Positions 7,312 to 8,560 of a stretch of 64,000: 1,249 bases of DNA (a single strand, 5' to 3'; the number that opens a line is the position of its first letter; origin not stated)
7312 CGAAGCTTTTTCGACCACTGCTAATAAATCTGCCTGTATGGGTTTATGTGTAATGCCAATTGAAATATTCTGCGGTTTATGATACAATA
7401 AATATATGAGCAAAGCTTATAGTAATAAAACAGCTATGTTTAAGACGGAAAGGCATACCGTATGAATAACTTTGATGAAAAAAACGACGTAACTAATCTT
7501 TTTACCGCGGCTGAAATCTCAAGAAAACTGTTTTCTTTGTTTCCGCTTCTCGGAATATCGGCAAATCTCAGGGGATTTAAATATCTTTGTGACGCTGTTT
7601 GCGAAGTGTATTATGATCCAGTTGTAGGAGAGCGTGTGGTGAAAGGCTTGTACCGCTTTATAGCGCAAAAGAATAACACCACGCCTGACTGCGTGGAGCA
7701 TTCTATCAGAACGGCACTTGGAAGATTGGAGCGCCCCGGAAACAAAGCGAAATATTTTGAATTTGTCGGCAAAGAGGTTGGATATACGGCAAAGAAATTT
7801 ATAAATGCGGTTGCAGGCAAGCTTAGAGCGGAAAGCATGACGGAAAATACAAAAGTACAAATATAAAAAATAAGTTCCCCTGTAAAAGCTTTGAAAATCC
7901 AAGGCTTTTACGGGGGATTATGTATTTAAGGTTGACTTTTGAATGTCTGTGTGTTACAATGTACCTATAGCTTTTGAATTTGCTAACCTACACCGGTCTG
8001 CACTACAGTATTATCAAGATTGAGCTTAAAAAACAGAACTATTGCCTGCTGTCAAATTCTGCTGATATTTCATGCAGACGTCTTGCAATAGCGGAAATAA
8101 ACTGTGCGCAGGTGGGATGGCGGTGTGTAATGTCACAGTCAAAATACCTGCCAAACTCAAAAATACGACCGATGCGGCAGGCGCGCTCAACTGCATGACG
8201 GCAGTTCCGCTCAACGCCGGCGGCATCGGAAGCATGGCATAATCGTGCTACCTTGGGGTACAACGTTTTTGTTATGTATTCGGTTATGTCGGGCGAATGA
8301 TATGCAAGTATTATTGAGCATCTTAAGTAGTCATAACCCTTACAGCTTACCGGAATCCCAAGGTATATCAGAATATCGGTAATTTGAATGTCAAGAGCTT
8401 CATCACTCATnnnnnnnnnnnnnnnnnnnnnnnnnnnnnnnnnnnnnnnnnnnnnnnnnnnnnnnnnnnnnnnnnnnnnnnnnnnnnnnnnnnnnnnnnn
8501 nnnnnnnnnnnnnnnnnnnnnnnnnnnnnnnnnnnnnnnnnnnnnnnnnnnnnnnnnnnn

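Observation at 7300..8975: Both Spo0A_C transcription units carry the same tandem 0A-box operator at the same distance from near-identical promoters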

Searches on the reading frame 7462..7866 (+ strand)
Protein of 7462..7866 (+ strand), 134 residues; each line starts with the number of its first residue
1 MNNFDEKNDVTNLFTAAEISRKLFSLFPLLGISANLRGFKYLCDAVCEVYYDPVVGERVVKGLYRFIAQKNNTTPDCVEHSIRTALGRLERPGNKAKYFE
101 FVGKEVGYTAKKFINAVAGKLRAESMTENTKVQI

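Call 5: search_protein_families(library=pfam, proteins=[window:7462-7866:+], max_evalue=0.01)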
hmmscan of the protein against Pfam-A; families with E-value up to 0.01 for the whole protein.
window:7462-7866:+ (134 aa): 1 family
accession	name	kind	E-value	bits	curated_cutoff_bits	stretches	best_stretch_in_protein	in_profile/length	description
PF08769.17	Spo0A_C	-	3.9e-17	62.6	25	1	29-121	7-104/104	Sporulation initiation factor Spo0A C terminal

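Call 9: find_encoding_contigs(protein=window:7462-7866:+, flank=10000, max_places=10)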
Protein window:7462-7866:+ (134 aa): no gene with exactly this product is on record in the collection.

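Call 11: find_homologous_proteins(query=window:7462-7863:+)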
Query window:7462-7863:+ (134 aa): 8 proteins with E <= 0.001 among 22 candidates.
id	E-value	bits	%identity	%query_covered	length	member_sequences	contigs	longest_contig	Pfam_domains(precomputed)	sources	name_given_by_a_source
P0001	2.7e-83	295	100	100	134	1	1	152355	PF08769.18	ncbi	-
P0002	1.6e-71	257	89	99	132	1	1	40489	PF08769.18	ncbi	-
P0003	2.5e-69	249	85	100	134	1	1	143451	PF08769.18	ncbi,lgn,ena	-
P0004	3.2e-66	239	81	100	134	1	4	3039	PF08769.18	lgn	-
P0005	1.2e-64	234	83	98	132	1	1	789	PF08769.18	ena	-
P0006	3.9e-58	213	77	99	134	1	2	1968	PF08769.18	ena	-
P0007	2.4e-31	127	54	90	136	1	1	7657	PF08769.18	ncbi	-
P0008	1.7e-30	124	48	99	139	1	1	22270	PF08769.18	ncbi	-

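Call 13: find_encoding_contigs(protein=P0001, flank=3000, max_places=3)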
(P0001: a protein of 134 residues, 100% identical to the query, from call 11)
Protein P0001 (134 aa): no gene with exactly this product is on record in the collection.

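Call 14: find_encoding_contigs(protein=P0002, flank=4000, max_places=3)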
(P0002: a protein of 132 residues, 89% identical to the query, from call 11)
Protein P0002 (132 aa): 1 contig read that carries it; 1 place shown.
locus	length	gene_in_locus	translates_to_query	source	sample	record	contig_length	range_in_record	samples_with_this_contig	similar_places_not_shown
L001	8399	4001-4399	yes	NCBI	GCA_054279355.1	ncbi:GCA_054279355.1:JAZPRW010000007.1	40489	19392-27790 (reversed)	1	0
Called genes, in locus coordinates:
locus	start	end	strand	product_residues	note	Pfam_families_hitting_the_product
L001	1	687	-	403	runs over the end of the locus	PF01676:Metalloenzyme, PF10143:PhosphMutase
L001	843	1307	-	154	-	PF00383:dCMP_cyt_deam_1, PF14437:MafB19-deam, PF14439:Bd3614-deam (weak)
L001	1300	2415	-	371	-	PF09992:NAGPA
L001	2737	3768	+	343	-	PF13180:PDZ_2 (weak), PF17820:PDZ_6 (weak), PF05580:Peptidase_S55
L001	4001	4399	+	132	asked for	PF08769:Spo0A_C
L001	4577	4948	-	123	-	PF08769:Spo0A_C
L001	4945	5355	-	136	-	PF08769:Spo0A_C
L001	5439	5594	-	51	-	-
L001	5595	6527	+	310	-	PF00291:PALP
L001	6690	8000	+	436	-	PF00999:Na_H_Exchanger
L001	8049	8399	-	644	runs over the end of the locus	PF00884:Sulfatase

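Call 15: find_encoding_contigs(protein=P0003, flank=4000, max_places=3)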
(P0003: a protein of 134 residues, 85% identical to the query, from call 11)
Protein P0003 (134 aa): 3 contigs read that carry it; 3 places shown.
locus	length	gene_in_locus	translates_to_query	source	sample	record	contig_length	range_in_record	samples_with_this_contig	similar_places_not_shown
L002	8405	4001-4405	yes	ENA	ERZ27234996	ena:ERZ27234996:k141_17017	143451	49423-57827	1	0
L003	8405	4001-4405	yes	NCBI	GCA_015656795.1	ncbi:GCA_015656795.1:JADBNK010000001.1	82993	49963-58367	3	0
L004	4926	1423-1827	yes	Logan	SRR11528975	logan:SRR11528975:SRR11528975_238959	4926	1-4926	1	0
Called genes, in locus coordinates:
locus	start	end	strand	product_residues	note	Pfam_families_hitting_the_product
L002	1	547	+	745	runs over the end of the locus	PF02901:PFL-like, PF01228:Gly_radical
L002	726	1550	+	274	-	PF08450:SGL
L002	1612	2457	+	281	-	PF00892:EamA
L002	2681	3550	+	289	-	PF13353:Fer4_12, PF04055:Radical_SAM, PF12797:Fer4_2 (weak), PF13237:Fer4_10 (weak), PF00037:Fer4 (weak), PF12837:Fer4_6 (weak), PF12838:Fer4_7 (weak), PF13187:Fer4_9 (weak), +2 more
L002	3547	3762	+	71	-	PF05580:Peptidase_S55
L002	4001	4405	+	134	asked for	PF08769:Spo0A_C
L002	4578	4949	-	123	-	PF08769:Spo0A_C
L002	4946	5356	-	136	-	PF08769:Spo0A_C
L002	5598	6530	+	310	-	PF00291:PALP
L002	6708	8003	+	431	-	PF00999:Na_H_Exchanger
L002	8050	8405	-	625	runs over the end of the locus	PF00884:Sulfatase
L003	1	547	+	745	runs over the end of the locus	PF02901:PFL-like, PF01228:Gly_radical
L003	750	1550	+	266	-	PF08450:SGL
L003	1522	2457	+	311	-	PF00892:EamA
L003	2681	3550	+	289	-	PF13353:Fer4_12, PF04055:Radical_SAM, PF12797:Fer4_2 (weak), PF13237:Fer4_10 (weak), PF00037:Fer4 (weak), PF12837:Fer4_6 (weak), PF12838:Fer4_7 (weak), PF13187:Fer4_9 (weak), +2 more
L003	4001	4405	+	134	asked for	PF08769:Spo0A_C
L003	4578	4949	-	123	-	PF08769:Spo0A_C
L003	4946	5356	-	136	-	PF08769:Spo0A_C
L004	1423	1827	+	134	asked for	PF08769:Spo0A_C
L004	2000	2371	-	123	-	PF08769:Spo0A_C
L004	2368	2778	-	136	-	PF08769:Spo0A_C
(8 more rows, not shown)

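Call 16: find_encoding_contigs(protein=P0007, flank=4000, max_places=3)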
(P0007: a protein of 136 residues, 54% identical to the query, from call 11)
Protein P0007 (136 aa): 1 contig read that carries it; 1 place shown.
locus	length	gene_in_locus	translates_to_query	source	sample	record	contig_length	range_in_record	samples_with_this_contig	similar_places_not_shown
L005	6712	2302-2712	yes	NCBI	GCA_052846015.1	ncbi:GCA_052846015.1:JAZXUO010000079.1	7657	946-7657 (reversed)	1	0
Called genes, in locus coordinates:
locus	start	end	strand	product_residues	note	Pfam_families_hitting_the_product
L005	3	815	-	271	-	?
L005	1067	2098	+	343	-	PF00595:PDZ (faint), PF13180:PDZ_2 (weak), PF17820:PDZ_6, PF05580:Peptidase_S55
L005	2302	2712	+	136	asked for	PF08769:Spo0A_C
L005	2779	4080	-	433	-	PF00999:Na_H_Exchanger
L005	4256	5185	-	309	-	PF00291:PALP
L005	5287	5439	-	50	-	-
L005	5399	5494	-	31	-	-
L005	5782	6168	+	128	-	PF08769:Spo0A_C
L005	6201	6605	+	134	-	PF08769:Spo0A_C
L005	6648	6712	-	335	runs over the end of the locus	?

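Call 17: find_encoding_contigs(protein=P0008, flank=4000, max_places=3)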
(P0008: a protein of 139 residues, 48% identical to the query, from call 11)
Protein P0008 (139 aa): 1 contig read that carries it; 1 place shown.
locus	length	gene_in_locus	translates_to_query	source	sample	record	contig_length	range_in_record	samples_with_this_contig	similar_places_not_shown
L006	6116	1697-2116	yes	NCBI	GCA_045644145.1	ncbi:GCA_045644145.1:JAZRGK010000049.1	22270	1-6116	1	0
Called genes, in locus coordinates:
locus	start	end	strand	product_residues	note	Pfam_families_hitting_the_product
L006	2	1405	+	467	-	?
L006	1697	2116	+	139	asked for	PF08769:Spo0A_C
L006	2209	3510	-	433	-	PF00999:Na_H_Exchanger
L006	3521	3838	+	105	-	-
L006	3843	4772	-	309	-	PF00291:PALP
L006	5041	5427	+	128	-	PF08769:Spo0A_C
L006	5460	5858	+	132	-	PF08769:Spo0A_C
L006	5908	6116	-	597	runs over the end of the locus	PF00884:Sulfatase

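Call 27: find_related_loci(query=A3, collection=genome_contigs, flank=8000)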
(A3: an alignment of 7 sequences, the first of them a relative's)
Query A3 (134 aa) in genome_contigs; peptide patterns used: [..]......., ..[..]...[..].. (x = any residue, [..] = any of these).
100 stretches matched a pattern; 11 encode a relative of the query (tblastn E <= 1e-3); 11 distinct loci.
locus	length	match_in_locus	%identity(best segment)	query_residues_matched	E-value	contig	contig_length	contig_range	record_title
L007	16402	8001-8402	85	1-134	1e-75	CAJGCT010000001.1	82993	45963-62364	MAG: uncultured Clostridia bacterium isolate MAG28 genome assembly, contig: k141_5380663_length_82993_cov_11.5641, whole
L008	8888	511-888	51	3-128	7e-40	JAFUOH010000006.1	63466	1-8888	MAG: Clostridia bacterium isolate RGIG4676 Roe_deer_Rectum-5__c698, whole genome shotgun sequence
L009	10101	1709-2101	48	1-133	2e-36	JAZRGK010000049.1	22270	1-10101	MAG: Candidatus Flemingiibacterium sp. isolate T1900045490_YK20190184.MAGScoT_cleanbin_000005 SGB_7379_k141_3139835, who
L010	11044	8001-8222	35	9-86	7e-8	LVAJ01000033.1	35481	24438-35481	MAG: Clostridiales bacterium Firm_04 _contig_371488, whole genome shotgun sequence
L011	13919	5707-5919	35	16-86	1e-7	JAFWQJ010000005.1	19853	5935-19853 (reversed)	MAG: Oscillospiraceae bacterium isolate RGIG5975 Sheep_Omasum-2__c57329, whole genome shotgun sequence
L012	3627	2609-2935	33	18-124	2e-7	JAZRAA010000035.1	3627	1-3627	MAG: Acutalibacteraceae bacterium isolate T1900045150_TC20190144.MAGScoT_cleanbin_000002 SGB_4951_k141_1597612, whole ge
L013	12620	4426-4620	36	18-86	2e-7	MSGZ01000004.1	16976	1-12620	MAG: Ruminococcus sp. Phil11 707_L1_merged_contig_145, whole genome shotgun sequence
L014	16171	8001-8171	39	30-86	7e-7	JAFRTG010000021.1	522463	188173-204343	MAG: Oscillospiraceae bacterium isolate RGIG2780 Goat_Omasum-6__c293538, whole genome shotgun sequence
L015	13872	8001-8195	35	18-86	6e-6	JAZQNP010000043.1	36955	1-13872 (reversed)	MAG: Oscillospiraceae bacterium isolate T1900045246_TH20190016.MAGScoT_cleanbin_000001 SGB_5631_k141_653452, whole genom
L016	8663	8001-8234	33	11-87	1e-5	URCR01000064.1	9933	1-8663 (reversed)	uncultured Lachnospiraceae bacterium isolate UMGS873 genome assembly, contig: NODE_1254_length_9933_cov_6.424681, whole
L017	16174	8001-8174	36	30-87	1e-4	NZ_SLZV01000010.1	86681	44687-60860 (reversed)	Faecalimonas umbilicata strain DSM 103426 Ga0244733_110, whole genome shotgun sequence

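Call 65: search_protein_families(library=pfam, proteins=[L014:7569-8312:+, L010:7623-8363:+, L015:7590-8354:+, L012:2588-2959:+, L017:7968-8474:+], max_evalue=0.01)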
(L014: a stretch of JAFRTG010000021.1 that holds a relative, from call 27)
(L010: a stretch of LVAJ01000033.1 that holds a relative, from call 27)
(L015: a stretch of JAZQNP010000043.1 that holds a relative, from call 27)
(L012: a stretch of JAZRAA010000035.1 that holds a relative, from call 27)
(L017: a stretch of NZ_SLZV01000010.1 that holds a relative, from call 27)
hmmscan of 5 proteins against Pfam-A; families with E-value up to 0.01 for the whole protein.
L014:7569-8312:+ (247 aa): 1 family
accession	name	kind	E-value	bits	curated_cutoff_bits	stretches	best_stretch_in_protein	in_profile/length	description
PF08769.17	Spo0A_C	-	3.1e-27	95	25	1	138-237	1-104/104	Sporulation initiation factor Spo0A C terminal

L010:7623-8363:+ (246 aa): 2 families
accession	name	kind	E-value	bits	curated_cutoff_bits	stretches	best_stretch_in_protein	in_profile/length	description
PF08769.17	Spo0A_C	-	3.1e-28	98.3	25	1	137-236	1-104/104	Sporulation initiation factor Spo0A C terminal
PF00072.30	Response_reg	-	0.0054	17.3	30.2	1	29-114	23-109/111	Response regulator receiver domain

L015:7590-8354:+ (254 aa): 1 family
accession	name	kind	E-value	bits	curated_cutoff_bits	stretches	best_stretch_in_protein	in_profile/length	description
PF08769.17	Spo0A_C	-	2.3e-26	92.3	25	1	139-241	1-104/104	Sporulation initiation factor Spo0A C terminal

L012:2588-2959:+ (123 aa): 1 family
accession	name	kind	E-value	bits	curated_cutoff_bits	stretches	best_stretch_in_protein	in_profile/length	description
PF08769.17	Spo0A_C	-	5.9e-32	110.2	25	1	13-113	1-104/104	Sporulation initiation factor Spo0A C terminal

L017:7968-8474:+ (168 aa): 1 family
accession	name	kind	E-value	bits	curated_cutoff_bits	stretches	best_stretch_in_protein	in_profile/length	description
PF08769.17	Spo0A_C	-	8.4e-16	58.3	25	1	5-86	1-82/104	Sporulation initiation factor Spo0A C terminal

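Call 66: search_protein_families(library=ncbifam, proteins=[window:7462-7866:+, L014:7569-8312:+], max_evalue=0.01)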
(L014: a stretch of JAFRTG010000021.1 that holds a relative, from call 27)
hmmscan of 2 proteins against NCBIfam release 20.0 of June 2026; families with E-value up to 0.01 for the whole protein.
window:7462-7866:+ (134 aa): 1 family
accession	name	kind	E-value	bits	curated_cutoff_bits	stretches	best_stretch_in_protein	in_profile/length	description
TIGR02875.1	spore_0_A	equivalog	5.1e-13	48.9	200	1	15-125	144-259/262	sporulation transcription factor Spo0A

L014:7569-8312:+ (247 aa): 1 family
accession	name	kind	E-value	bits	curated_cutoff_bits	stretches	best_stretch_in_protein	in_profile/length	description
TIGR02875.1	spore_0_A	equivalog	8.2e-27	94.1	200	1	123-242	139-260/262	sporulation transcription factor Spo0A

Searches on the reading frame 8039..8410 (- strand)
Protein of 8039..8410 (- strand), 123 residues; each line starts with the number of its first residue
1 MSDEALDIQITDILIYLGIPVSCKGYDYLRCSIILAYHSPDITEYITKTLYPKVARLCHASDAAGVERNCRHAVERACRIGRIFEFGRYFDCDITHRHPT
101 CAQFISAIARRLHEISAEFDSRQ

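Call 5: search_protein_families(library=pfam, proteins=[window:8039-8410:-], max_evalue=0.01)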
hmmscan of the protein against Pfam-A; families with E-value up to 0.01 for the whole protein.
window:8039-8410:- (123 aa): 1 family
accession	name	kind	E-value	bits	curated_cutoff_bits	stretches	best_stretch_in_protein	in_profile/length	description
PF08769.17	Spo0A_C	-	1.3e-23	83.4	25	1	10-112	1-104/104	Sporulation initiation factor Spo0A C terminal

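Call 66: search_protein_families(library=ncbifam, proteins=[window:8039-8410:-], max_evalue=0.01)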
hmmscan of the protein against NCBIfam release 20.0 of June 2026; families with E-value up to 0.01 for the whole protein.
window:8039-8410:- (123 aa): 1 family
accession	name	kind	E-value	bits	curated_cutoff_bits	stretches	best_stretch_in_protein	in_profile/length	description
TIGR02875.1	spore_0_A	equivalog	2.3e-21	76.2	200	1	4-113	146-256/262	sporulation transcription factor Spo0A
